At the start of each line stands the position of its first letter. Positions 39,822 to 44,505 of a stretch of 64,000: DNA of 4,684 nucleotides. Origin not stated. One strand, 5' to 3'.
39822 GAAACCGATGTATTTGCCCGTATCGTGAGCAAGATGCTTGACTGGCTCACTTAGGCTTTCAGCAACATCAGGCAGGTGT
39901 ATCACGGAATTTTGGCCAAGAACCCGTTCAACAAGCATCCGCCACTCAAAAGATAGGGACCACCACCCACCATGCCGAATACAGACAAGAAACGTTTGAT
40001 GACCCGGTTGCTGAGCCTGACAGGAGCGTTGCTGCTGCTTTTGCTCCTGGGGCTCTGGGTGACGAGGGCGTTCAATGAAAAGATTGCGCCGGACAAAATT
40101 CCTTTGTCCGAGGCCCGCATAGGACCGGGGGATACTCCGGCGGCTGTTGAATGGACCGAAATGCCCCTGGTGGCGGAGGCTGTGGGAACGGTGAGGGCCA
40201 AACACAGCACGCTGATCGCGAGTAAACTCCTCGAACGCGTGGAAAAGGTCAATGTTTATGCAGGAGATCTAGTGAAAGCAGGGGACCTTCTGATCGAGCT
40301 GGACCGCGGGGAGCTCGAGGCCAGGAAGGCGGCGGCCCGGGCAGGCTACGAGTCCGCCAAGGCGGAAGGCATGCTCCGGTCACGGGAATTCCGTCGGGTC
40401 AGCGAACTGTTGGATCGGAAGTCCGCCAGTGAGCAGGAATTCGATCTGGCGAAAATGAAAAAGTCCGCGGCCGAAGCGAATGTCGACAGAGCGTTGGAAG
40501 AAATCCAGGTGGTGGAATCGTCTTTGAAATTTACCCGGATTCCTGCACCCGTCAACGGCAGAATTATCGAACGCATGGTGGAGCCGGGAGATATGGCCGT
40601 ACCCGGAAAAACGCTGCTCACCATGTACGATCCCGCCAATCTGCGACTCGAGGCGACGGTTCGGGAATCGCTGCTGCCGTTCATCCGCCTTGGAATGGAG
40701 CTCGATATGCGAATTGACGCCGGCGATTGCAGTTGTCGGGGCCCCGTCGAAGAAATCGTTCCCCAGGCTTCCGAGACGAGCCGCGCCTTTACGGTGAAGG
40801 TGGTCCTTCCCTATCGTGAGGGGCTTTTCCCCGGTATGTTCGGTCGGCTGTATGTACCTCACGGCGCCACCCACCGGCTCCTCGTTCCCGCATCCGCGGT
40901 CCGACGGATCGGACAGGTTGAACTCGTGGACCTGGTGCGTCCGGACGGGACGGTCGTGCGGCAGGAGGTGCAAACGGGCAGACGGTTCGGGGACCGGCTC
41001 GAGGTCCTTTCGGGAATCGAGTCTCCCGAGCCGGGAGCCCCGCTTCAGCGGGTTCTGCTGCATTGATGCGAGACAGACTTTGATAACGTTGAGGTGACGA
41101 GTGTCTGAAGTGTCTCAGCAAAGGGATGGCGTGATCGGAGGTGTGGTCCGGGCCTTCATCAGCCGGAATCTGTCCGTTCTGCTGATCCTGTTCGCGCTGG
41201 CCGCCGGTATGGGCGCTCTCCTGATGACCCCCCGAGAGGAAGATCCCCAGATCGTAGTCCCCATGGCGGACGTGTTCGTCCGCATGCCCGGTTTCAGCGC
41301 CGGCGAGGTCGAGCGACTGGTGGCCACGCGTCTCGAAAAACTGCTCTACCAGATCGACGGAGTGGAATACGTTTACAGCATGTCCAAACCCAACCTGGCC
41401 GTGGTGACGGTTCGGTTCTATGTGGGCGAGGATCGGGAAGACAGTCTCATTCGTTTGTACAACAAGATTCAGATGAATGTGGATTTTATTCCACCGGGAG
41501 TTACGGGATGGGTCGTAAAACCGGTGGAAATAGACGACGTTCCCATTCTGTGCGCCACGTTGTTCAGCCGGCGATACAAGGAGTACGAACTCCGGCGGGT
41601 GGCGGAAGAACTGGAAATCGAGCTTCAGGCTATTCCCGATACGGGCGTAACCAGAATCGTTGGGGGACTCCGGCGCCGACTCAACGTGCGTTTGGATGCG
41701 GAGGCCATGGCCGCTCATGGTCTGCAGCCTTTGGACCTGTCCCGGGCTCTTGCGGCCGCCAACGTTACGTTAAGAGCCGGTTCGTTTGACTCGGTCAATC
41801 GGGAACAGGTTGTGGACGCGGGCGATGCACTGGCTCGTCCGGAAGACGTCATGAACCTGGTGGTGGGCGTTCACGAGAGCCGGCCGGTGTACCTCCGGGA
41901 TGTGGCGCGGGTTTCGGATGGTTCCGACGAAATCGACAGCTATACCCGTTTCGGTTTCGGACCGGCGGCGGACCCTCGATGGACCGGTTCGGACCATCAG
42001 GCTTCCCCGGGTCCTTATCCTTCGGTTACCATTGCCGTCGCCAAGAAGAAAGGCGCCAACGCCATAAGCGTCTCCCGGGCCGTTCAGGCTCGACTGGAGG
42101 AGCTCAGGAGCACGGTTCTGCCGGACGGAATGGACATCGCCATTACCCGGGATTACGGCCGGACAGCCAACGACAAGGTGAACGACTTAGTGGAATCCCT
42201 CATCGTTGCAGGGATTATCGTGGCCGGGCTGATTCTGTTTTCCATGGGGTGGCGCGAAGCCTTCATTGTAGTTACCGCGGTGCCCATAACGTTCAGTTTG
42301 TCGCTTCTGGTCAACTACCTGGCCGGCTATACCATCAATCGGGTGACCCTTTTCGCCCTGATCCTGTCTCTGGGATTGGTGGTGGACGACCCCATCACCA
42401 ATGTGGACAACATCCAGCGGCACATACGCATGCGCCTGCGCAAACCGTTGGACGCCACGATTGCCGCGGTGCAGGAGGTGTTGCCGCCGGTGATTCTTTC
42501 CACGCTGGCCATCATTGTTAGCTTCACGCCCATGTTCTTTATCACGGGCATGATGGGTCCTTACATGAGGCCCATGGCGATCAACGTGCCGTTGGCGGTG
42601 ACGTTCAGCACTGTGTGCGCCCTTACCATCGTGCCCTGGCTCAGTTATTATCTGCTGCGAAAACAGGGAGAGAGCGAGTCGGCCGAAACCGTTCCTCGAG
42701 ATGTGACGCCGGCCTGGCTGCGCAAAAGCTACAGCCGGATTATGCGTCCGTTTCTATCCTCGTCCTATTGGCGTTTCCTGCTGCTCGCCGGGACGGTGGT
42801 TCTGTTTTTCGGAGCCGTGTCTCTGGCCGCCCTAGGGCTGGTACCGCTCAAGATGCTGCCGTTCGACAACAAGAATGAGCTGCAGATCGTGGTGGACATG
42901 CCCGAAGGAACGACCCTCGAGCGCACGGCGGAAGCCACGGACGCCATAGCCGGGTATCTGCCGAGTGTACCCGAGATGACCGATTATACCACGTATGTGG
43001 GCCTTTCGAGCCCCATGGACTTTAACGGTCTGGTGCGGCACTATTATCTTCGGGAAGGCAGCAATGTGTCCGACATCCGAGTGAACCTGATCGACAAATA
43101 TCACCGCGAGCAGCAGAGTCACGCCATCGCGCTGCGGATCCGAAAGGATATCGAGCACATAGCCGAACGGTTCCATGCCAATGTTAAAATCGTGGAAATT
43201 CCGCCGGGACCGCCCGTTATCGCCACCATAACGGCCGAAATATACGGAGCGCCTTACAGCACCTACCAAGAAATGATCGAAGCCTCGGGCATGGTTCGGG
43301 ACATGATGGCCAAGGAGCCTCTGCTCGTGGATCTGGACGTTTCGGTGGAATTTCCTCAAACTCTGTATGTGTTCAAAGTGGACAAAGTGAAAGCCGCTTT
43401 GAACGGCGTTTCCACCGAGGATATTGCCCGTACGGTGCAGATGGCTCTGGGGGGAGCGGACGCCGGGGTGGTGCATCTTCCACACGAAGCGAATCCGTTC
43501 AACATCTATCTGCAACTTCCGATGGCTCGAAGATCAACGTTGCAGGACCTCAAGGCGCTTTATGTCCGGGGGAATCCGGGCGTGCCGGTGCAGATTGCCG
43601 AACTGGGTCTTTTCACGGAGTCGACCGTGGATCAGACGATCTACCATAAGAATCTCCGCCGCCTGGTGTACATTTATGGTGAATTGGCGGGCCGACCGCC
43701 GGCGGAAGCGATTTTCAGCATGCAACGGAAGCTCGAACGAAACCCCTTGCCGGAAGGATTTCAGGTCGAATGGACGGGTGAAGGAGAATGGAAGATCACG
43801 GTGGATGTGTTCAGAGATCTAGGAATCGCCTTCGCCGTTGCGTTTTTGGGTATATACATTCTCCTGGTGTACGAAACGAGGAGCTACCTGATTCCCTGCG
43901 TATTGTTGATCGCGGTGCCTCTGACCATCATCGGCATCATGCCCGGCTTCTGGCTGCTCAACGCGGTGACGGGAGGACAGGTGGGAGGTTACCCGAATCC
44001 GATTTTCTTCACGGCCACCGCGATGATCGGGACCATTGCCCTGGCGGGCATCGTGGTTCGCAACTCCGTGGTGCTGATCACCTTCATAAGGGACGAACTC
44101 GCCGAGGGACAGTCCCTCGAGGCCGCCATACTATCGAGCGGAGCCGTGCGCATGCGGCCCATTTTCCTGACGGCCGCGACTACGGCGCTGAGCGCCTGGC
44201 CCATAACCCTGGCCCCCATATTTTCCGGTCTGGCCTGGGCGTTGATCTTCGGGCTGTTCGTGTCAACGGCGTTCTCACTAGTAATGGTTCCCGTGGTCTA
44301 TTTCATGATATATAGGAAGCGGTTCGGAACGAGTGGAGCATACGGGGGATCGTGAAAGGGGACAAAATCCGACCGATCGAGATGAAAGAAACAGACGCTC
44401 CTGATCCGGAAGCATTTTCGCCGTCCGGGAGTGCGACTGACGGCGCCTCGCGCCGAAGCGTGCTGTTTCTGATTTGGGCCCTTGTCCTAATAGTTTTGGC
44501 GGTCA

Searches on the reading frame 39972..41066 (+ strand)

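Call 38: search_protein_families(library=pfam, proteins=[window:39972-41066:+], max_evalue=0.001)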
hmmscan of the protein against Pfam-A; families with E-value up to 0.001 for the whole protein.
window:39972-41066:+ (364 aa): 4 families
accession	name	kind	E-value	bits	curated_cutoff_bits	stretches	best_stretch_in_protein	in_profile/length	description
PF16576.10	HlyD_D23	-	3.8e-18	66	30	1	70-290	8-213/214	Barrel-sandwich domain of CusB or HlyD membrane-fusion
PF13437.12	HlyD_3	-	9.6e-13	49.2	22.2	1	190-279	2-93/106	HlyD family secretion protein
PF13533.13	Biotin_lipoyl_2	-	6.7e-05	23.1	29.8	1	89-111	10-32/32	Biotin-lipoyl like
PF00364.28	Biotin_lipoyl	-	0.0002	21.6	22.1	0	90-110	16-36/73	Biotin-requiring enzyme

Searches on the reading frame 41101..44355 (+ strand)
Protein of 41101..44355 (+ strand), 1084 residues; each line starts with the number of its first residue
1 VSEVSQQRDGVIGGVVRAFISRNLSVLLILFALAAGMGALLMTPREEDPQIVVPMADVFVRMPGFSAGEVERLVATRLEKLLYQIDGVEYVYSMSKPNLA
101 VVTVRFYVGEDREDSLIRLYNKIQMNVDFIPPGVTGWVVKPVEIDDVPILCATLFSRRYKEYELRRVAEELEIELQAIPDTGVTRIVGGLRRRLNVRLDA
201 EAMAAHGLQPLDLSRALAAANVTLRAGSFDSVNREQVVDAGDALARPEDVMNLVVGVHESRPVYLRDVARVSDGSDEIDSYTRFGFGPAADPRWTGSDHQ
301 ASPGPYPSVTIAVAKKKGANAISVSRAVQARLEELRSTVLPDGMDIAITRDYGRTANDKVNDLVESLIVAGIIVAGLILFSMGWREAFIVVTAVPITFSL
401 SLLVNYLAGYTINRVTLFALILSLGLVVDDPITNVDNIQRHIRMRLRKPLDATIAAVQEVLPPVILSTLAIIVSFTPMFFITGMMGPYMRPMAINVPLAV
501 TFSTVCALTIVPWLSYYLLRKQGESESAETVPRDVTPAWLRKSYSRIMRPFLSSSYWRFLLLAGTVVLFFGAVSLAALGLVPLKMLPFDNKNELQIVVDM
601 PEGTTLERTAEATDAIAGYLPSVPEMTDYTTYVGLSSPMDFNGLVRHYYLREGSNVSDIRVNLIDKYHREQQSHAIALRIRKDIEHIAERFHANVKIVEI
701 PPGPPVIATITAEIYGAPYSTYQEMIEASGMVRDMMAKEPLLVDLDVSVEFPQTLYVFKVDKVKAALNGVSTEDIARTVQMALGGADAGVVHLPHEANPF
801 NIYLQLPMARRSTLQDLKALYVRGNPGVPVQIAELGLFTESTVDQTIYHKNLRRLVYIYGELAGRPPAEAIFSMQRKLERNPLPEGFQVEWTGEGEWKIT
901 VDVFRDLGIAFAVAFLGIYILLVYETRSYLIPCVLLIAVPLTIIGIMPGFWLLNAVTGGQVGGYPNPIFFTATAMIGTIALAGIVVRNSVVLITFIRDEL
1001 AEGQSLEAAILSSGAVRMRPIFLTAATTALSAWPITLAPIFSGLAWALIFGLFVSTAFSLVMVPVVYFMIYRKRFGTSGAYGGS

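Call 38: search_protein_families(library=pfam, proteins=[window:41101-44355:+], max_evalue=0.001)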
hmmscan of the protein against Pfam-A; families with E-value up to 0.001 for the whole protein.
window:41101-44355:+ (1084 aa): 2 families
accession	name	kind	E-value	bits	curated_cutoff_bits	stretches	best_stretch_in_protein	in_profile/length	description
PF00873.25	ACR_tran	-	1.6e-159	533.1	28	1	16-1070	2-1020/1021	AcrB/AcrD/AcrF family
PF03176.21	MMPL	-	4e-09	36.3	20.5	1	852-1069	88-301/333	MMPL family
